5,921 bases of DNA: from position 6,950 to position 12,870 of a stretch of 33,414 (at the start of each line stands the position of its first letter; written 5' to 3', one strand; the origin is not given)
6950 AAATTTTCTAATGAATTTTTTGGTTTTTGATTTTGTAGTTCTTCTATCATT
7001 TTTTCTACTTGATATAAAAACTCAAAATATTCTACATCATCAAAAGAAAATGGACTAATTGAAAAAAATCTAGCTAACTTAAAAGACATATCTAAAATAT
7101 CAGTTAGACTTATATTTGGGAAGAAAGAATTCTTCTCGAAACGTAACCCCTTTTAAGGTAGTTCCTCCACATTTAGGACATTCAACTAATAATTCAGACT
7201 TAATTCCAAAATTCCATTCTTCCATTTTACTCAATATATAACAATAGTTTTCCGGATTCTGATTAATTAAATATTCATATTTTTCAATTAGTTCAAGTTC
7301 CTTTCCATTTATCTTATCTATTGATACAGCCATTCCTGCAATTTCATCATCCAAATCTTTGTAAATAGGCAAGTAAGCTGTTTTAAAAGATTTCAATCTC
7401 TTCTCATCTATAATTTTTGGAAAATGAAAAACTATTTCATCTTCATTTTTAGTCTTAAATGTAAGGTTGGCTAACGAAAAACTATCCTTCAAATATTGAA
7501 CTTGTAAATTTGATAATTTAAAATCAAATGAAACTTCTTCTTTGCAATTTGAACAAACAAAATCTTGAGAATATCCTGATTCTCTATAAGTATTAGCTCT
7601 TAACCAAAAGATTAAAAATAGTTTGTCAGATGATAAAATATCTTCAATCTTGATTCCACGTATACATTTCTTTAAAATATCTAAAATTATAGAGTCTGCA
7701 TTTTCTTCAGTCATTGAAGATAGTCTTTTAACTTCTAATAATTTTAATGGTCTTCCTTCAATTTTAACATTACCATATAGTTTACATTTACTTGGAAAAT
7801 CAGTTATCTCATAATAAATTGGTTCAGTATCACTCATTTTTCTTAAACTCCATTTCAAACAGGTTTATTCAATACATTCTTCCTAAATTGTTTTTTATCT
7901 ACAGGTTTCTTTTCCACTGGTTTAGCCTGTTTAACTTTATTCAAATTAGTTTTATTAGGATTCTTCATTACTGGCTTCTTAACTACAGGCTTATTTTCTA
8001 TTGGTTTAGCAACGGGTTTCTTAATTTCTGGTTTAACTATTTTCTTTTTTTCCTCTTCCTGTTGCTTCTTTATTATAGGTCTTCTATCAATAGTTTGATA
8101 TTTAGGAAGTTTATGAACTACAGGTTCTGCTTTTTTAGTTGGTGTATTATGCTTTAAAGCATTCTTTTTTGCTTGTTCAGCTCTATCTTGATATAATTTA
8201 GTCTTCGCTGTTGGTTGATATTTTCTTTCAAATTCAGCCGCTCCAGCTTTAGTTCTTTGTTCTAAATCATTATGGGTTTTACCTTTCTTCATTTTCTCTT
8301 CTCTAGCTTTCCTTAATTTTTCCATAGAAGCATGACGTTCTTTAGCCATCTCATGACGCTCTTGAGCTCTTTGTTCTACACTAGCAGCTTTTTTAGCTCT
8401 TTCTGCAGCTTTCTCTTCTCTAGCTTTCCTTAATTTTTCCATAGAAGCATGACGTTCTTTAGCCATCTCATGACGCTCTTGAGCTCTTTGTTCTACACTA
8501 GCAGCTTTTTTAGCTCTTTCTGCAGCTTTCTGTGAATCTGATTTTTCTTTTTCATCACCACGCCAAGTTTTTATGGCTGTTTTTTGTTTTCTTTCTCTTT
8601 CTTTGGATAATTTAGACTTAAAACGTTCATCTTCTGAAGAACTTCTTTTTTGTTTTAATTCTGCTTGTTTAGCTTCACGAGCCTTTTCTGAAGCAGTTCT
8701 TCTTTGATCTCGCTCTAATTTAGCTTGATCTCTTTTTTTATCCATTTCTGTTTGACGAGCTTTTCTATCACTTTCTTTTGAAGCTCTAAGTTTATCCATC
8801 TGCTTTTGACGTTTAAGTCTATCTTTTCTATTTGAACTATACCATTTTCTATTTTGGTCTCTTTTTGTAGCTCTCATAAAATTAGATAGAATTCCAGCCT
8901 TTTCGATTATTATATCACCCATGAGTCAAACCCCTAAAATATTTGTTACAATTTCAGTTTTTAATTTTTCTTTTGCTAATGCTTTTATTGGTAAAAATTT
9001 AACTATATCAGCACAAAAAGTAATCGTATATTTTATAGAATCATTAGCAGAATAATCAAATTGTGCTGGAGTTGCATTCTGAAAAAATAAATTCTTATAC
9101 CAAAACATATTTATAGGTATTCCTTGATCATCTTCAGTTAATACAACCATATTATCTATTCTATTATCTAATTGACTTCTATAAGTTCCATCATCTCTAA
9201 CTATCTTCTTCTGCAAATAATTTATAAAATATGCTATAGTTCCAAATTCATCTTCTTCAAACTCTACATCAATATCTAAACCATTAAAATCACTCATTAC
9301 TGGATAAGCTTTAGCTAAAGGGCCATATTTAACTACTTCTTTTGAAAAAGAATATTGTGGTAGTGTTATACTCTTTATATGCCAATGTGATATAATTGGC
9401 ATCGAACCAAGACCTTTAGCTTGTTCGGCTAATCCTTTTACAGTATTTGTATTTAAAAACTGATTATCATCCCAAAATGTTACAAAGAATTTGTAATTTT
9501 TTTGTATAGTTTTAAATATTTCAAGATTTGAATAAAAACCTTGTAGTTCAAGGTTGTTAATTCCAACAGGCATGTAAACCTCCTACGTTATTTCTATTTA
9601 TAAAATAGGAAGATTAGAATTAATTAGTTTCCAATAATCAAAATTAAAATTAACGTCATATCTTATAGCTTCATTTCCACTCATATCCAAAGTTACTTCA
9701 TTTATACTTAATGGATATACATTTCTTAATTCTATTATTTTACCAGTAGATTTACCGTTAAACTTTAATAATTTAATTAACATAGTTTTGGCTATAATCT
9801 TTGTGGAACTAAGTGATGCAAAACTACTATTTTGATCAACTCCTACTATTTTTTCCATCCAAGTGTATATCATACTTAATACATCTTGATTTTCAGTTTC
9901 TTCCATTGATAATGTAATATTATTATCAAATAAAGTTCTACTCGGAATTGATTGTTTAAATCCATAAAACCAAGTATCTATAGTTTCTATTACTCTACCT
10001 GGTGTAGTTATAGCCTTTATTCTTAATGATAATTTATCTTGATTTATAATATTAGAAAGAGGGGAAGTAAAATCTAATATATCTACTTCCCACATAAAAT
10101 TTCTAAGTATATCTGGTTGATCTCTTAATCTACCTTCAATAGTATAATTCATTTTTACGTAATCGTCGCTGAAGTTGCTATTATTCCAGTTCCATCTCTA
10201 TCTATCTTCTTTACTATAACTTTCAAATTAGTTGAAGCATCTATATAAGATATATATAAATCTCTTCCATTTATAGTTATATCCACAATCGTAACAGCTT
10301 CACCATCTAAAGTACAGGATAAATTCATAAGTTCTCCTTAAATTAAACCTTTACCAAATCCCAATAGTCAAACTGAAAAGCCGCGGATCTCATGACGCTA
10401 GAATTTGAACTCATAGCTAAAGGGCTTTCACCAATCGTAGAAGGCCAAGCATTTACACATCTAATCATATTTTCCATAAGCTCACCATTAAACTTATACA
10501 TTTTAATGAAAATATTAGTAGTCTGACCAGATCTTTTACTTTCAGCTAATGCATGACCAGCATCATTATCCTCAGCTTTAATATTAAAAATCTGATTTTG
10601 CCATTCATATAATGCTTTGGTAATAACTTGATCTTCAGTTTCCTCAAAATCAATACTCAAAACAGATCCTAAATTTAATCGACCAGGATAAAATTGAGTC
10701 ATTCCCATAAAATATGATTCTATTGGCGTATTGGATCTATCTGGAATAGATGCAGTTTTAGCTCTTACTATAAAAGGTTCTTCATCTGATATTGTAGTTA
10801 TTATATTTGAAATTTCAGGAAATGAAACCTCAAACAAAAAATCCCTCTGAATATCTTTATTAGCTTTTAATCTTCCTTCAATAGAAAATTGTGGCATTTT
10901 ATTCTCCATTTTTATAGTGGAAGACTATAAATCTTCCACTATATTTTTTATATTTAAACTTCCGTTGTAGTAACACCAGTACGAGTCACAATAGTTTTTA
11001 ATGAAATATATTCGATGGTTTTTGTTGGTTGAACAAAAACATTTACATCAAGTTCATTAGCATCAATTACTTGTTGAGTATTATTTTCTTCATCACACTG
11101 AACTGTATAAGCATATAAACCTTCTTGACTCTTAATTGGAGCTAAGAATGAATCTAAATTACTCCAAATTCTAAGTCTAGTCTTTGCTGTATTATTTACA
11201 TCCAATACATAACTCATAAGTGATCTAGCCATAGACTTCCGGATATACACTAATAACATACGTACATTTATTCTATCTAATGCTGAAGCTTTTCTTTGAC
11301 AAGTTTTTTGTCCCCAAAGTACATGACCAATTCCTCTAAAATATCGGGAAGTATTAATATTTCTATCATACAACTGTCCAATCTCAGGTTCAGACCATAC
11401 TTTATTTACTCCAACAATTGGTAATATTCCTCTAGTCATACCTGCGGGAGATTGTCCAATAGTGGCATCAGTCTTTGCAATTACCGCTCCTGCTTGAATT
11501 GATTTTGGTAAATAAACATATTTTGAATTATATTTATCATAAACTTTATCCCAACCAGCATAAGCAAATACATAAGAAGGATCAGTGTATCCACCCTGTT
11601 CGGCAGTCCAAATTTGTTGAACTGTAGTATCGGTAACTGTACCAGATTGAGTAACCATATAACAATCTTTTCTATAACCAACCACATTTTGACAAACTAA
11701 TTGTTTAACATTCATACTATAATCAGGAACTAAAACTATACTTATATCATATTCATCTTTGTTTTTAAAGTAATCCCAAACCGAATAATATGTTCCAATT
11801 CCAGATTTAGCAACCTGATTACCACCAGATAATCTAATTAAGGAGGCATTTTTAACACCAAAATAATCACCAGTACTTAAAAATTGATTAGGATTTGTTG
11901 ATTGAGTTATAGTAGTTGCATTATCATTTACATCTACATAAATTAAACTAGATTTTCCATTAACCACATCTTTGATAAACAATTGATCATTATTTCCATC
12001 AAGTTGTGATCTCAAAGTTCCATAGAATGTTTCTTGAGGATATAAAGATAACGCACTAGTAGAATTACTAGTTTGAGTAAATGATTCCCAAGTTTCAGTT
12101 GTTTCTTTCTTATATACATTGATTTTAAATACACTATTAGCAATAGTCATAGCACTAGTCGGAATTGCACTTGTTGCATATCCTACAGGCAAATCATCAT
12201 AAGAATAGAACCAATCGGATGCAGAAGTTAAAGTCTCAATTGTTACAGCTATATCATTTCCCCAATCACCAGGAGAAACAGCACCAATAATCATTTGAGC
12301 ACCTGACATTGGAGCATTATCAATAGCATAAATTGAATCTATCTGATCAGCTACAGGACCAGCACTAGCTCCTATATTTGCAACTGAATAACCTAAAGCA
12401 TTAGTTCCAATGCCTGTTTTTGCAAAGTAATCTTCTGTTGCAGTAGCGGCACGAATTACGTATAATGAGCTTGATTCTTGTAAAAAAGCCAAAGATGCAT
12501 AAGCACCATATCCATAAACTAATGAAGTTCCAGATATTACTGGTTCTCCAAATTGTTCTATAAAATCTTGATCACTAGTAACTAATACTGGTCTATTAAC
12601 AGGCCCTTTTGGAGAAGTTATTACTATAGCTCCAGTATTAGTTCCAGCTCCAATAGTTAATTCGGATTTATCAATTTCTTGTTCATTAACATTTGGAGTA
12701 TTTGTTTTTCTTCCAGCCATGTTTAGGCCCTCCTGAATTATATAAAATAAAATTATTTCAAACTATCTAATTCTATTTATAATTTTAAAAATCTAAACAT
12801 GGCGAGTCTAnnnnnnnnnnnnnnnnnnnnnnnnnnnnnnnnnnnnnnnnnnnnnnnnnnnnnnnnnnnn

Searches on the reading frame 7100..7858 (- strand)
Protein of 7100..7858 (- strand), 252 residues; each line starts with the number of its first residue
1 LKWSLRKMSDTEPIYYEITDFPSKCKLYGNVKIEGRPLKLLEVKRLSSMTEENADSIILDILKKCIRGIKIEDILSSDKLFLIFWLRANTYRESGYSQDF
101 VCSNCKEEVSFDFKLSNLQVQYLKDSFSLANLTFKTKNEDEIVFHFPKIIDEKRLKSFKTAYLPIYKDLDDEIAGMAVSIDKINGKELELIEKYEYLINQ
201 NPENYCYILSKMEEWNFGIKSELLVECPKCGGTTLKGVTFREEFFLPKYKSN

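Call 5: search_protein_families(library=pfam, proteins=[window:7100-7858:-], max_evalue=0.1)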
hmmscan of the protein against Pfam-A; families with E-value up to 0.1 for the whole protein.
window:7100-7858:- (252 aa): 5 families
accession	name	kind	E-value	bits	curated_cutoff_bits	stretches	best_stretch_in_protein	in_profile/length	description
PF12322.14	T4_baseplate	-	5.7e-13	49.5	24.5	1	33-236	16-212/219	T4 bacteriophage base plate protein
PF09723.15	Zn_ribbon_8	-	0.012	16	34.4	0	214-235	17-37/41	Zinc ribbon domain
PF12760.12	Zn_ribbon_IS1595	-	0.019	15.4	25.4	0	215-235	15-29/46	Transposase zinc-ribbon domain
PF24292.1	DUF7479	-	0.029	14.9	27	0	99-129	2-28/60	Domain of unknown function (DUF7479)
PF13248.11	Zn_ribbon_3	-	0.033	14.1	27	0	225-231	3-9/26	zinc-ribbon domain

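Call 11: search_protein_families(library=phrogs, proteins=[window:7100-7858:-], max_evalue=0.001)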
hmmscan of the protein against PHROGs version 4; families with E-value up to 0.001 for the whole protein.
window:7100-7858:- (252 aa): 2 families
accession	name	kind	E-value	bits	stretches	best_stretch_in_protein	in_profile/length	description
phrog_150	-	tail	1.7e-16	61.5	1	24-246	16-233/282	baseplate hub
phrog_13792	-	unknown function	6.9e-10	39.8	1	19-246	19-258/263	-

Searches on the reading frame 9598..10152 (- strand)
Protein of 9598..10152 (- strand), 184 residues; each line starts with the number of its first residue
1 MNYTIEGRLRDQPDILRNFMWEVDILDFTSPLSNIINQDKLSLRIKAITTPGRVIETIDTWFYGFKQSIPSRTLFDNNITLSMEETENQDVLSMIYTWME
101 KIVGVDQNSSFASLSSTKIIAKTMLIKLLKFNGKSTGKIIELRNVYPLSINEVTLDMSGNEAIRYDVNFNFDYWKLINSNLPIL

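Call 11: search_protein_families(library=phrogs, proteins=[window:9598-10152:-], max_evalue=0.001)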
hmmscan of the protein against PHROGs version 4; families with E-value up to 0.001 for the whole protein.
window:9598-10152:- (184 aa): 2 families
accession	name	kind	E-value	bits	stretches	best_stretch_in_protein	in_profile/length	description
phrog_45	-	tail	6e-28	99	1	12-180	88-258/350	tail tube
phrog_4542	-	tail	4.8e-09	36.9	1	17-179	27-183/214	tail tube protein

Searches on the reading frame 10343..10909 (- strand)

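Call 11: search_protein_families(library=phrogs, proteins=[window:10343-10909:-], max_evalue=0.001)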
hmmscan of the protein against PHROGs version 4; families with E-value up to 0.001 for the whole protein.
window:10343-10909:- (188 aa): 2 families
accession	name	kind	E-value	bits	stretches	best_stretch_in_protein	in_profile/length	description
phrog_45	-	tail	4.6e-19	69.8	1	3-187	71-256/350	tail tube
phrog_4542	-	tail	2.9e-08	34.4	1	15-186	20-181/214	tail tube protein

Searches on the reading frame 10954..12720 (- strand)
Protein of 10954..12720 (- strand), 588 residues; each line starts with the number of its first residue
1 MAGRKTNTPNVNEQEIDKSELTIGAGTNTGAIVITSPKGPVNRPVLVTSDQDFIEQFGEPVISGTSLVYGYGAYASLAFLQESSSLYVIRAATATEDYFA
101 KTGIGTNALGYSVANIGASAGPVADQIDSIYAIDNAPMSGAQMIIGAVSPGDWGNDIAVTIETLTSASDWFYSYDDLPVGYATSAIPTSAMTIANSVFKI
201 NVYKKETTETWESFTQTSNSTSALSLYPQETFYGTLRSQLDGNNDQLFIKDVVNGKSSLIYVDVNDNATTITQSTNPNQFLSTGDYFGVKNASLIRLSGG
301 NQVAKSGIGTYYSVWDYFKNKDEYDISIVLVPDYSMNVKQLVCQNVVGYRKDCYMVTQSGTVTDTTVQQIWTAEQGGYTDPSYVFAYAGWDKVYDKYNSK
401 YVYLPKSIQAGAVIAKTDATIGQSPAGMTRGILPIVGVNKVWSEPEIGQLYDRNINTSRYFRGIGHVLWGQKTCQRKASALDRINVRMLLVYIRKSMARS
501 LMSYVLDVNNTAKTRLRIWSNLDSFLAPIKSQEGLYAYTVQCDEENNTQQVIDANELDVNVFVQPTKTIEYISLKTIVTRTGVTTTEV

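Call 8: search_dna_similar(query=window:10954-12720:-, collection=phages, mode=protein, max_rows=25, max_evalue=0.001)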
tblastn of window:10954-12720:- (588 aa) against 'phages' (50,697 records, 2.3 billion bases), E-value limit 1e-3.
Records with a match: 2690; places in all: 2762; records where one place covers at least 80% of the query: 75.
Best place of each record, by identity: <60% 2690.
By first word of the organism name: Escherichia 668; Synechococcus 379; Klebsiella 332; Salmonella 203; Vibrio 140; Shigella 89; Aeromonas 80; Acinetobacter 72; Erwinia 69; Cyanophage 61; and 67 more.
By host as written in the record: - 469; Escherichia coli 278; Klebsiella pneumoniae 115; Synechococcus 107; Erwinia amylovora 46; Synechococcus sp. 38; Escherichia coli O157:H7 38; Salmonella enterica 29; and 611 more.
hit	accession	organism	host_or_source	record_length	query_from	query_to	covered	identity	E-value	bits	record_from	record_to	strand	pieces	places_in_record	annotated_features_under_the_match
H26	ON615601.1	Synechococcus phage BUCT-ZZ01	Synechococcus elongatus PCC 7942 = ...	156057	8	574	96%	26.7%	3e-37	154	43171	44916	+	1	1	tail sheath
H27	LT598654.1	Phage NCTB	surface water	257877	17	574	95%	27.1%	5e-32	138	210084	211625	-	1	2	Phage tail sheath protein FI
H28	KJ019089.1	Synechococcus phage ACG-2014j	-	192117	8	571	96%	26.8%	4e-25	117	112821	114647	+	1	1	tail sheath monomer protein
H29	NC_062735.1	Synechococcus phage ACG-2014j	-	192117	8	571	96%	26.8%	4e-25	117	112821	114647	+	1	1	tail sheath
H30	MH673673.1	Thermus phage phiLo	Thermus thermophilus HB8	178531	30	575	93%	27.1%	9e-39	159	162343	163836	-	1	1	tail sheath protein FI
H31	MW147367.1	Synechococcus phage S-H9-2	Synechococcus sp. WH 8102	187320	29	574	93%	27.1%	2e-28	127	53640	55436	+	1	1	tail sheath monomer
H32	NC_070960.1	Synechococcus phage S-H9-2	Synechococcus sp. WH 8102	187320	29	574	93%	27.1%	2e-28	127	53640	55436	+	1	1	tail sheath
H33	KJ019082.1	Synechococcus phage ACG-2014i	-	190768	8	571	96%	25.9%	1e-27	124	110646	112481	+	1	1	tail sheath monomer protein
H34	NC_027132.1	Synechococcus phage ACG-2014i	-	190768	8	571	96%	25.9%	1e-27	124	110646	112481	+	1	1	tail sheath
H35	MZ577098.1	Methylophilales phage Melnitz-3 EXVC039M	Methylophilales_sp._H5P1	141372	8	574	92%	26.9%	7e-23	159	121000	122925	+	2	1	tail sheath protein subtilisin-like domain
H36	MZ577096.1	Methylophilales phage Melnitz-2 EXVC040M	Methylophilales_sp._H5P1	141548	8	574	92%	26.9%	7e-23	159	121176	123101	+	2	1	tail sheath protein subtilisin-like domain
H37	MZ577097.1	Methylophilales phage Melnitz EXVC044M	Methylophilales_sp._H5P1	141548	8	574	92%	26.9%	7e-23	159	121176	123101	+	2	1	tail sheath protein subtilisin-like domain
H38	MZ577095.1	Methylophilales phage Melnitz-1 EXVC043M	Methylophilales_sp._H5P1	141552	8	574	92%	26.9%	7e-23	159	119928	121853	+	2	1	tail sheath protein subtilisin-like domain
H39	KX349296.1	Cyanophage S-RIM44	Synechococcus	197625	29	574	93%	26.5%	1e-31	137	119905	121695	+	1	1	tail sheath monomer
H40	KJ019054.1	Synechococcus phage ACG-2014e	-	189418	8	571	96%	25.5%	1e-27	125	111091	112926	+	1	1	tail sheath monomer protein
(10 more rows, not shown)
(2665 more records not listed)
